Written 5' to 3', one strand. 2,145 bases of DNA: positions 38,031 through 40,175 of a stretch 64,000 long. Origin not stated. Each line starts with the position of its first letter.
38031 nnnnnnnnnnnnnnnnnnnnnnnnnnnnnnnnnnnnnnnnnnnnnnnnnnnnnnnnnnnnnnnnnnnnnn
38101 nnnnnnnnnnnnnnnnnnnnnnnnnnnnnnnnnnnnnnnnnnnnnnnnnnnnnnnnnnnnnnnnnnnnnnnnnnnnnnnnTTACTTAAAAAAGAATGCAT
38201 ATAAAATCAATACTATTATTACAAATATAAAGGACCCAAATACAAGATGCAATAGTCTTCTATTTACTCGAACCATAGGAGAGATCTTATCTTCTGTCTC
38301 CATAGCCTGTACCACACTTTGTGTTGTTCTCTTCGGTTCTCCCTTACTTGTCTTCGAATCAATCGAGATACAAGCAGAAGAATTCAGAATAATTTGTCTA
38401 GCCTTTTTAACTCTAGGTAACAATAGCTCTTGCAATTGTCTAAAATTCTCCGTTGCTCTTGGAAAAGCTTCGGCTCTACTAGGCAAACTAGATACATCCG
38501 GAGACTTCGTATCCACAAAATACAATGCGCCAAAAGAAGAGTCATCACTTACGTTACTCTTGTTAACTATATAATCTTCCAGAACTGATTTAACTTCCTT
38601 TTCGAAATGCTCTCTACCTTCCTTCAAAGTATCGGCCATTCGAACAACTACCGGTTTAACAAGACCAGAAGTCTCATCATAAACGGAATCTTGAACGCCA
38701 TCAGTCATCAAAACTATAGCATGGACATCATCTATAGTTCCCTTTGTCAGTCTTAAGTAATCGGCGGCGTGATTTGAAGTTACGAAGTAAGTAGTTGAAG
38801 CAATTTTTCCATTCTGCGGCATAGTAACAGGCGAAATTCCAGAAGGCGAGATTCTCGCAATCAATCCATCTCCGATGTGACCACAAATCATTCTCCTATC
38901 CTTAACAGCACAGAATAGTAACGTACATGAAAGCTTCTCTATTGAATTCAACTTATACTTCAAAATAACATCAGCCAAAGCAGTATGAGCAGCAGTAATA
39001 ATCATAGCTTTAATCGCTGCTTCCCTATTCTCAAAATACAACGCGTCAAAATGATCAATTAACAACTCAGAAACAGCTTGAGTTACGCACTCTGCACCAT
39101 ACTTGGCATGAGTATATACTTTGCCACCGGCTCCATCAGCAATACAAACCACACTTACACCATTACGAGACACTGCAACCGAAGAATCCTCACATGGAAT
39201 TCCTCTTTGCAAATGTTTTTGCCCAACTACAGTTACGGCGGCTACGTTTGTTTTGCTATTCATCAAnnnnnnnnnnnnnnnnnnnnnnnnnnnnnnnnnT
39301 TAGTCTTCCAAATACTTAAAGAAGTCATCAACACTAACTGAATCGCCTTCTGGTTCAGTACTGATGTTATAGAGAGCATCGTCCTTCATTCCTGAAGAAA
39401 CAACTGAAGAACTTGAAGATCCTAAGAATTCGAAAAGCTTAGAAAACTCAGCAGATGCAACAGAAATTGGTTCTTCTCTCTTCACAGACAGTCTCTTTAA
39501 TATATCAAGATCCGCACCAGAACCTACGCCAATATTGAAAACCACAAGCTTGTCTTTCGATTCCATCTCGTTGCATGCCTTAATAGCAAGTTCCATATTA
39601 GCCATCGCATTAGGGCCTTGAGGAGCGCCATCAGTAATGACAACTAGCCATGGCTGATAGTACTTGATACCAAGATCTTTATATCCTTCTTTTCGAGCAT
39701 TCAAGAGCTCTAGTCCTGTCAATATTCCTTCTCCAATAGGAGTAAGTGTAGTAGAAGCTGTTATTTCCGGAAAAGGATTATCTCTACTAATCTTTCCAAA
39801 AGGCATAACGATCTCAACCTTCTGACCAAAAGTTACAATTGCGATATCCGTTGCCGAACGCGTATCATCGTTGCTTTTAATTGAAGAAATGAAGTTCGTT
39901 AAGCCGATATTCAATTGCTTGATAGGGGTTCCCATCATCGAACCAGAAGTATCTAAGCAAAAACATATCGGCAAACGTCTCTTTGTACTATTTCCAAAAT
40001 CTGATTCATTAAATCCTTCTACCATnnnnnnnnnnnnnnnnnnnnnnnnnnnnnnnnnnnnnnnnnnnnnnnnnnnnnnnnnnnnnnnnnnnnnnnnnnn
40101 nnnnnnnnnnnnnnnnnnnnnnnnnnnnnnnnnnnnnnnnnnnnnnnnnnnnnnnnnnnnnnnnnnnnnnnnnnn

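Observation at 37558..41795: Four-gene membrane-anchored kinase-vWA-phosphatase switch (TerY-P/YegILK variant) with an extra charged gene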

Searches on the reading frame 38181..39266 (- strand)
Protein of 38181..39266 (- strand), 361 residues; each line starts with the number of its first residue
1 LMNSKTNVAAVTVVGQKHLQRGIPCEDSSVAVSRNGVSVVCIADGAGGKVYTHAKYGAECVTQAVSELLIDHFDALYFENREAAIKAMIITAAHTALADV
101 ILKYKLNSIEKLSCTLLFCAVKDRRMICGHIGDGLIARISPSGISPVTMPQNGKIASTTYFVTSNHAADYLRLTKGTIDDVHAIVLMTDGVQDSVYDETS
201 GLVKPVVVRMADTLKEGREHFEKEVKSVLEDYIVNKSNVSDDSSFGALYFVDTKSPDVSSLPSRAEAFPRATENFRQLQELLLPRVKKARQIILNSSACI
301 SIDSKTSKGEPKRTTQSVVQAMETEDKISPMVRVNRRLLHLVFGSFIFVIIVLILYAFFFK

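Call 3: search_protein_families(library=pfam, proteins=[window:38181-39266:-], max_evalue=0.1)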
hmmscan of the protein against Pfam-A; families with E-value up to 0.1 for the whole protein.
window:38181-39266:- (361 aa): 1 family
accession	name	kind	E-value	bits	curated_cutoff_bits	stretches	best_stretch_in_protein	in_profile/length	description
PF13672.11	PP2C_2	-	3.2e-37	128.5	24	1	14-217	1-198/209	Protein phosphatase 2C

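Call 4: search_protein_families(library=padloc, proteins=[window:38181-39266:-], max_evalue=0.1)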
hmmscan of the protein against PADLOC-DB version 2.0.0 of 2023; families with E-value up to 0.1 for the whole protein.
window:38181-39266:- (361 aa): 0 families

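Call 5: search_protein_families(library=ncbifam, proteins=[window:38181-39266:-], max_evalue=0.1)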
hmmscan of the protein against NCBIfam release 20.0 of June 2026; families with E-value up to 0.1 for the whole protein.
window:38181-39266:- (361 aa): 1 family
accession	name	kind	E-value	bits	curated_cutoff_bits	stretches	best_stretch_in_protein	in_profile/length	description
NF033484.1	Stp1_PP2C_phos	equivalog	2.9e-06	27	230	1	26-147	12-125/232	Stp1/IreP family PP2C-type Ser/Thr phosphatase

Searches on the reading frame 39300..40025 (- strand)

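Call 3: search_protein_families(library=pfam, proteins=[window:39300-40025:-], max_evalue=0.1)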
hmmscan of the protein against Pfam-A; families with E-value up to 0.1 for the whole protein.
window:39300-40025:- (241 aa): 2 families
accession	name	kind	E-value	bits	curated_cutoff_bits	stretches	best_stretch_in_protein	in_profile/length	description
PF00092.34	VWA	-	6.9e-13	49.6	23.8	1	20-195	2-166/174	von Willebrand factor type A domain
PF13519.12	VWA_2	-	1.4e-07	32.5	27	1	21-133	2-106/107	von Willebrand factor type A domain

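Call 4: search_protein_families(library=padloc, proteins=[window:39300-40025:-], max_evalue=0.1)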
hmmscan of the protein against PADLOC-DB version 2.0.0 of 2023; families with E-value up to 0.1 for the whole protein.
window:39300-40025:- (241 aa): 0 families

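Call 5: search_protein_families(library=ncbifam, proteins=[window:39300-40025:-], max_evalue=0.1)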
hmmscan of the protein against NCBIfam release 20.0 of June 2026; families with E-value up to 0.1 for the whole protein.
window:39300-40025:- (241 aa): 2 families
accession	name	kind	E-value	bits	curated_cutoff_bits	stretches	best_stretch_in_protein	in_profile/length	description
TIGR03788.1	marine_srt_targ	equivalog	0.0077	14.7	551.65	1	19-54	273-308/629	marine proteobacterial sortase target protein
NF002022.0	PRK00843.1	equivalog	0.048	12.6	413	0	154-190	81-118/350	NAD(P)-dependent glycerol-1-phosphate dehydrogenase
